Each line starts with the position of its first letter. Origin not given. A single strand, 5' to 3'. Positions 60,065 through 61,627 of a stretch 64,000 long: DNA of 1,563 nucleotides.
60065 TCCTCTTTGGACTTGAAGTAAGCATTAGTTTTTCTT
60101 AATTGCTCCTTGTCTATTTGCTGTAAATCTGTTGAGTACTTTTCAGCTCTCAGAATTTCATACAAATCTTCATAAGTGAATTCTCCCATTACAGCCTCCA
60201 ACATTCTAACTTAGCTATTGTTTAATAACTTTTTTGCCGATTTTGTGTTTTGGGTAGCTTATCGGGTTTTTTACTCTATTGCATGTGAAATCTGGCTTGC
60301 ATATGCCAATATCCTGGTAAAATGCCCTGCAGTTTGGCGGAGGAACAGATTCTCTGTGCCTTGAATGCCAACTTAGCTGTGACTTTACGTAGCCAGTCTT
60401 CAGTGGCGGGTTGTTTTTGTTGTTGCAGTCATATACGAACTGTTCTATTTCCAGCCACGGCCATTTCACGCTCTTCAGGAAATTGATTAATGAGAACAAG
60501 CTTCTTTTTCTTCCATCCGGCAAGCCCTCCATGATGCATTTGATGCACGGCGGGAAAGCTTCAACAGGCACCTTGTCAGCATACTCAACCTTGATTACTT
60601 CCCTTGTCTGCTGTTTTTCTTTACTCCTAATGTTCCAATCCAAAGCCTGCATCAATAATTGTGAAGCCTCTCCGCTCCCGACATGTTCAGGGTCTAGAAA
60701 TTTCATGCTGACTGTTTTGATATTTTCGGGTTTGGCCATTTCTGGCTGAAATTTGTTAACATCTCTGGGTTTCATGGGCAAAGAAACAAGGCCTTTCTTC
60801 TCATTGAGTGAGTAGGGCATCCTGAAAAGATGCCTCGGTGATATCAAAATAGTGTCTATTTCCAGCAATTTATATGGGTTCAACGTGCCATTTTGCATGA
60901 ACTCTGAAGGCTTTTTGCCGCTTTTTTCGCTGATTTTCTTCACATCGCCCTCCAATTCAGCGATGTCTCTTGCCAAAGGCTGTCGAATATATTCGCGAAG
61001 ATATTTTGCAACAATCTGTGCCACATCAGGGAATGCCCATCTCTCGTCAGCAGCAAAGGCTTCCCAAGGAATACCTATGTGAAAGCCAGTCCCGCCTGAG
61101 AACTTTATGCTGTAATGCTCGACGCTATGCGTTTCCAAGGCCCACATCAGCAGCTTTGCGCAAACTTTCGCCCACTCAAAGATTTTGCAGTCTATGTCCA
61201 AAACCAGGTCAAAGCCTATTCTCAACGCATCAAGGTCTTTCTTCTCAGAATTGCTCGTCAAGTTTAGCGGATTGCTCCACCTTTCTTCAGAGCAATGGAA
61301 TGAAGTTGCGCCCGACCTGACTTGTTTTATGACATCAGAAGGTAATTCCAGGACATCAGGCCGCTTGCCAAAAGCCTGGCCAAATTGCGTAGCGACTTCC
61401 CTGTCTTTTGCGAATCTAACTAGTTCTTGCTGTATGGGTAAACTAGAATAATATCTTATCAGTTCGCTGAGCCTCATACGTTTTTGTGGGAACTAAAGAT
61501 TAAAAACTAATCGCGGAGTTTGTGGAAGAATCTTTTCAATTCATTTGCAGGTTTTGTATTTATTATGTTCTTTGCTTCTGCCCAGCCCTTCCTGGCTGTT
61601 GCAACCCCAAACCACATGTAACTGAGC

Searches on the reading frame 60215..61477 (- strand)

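Call 91: search_protein_families(library=pfam, proteins=[window:60215-61477:-], max_evalue=0.001)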
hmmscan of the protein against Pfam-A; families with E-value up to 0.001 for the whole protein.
window:60215-61477:- (420 aa): 3 families
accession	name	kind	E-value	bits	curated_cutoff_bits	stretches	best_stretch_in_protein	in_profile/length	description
PF01896.25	DNA_primase_S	-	5.7e-06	27.2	26.8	1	97-236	18-162/163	DNA primase small subunit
PF04104.19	DNA_primase_lrg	-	7.1e-06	26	22.4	1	281-385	81-190/266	Eukaryotic and archaeal DNA primase, large subunit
PF21686.3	LigD_Prim-Pol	-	0.00015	21.9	27.4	1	90-162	102-174/254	LigD, primase-polymerase domain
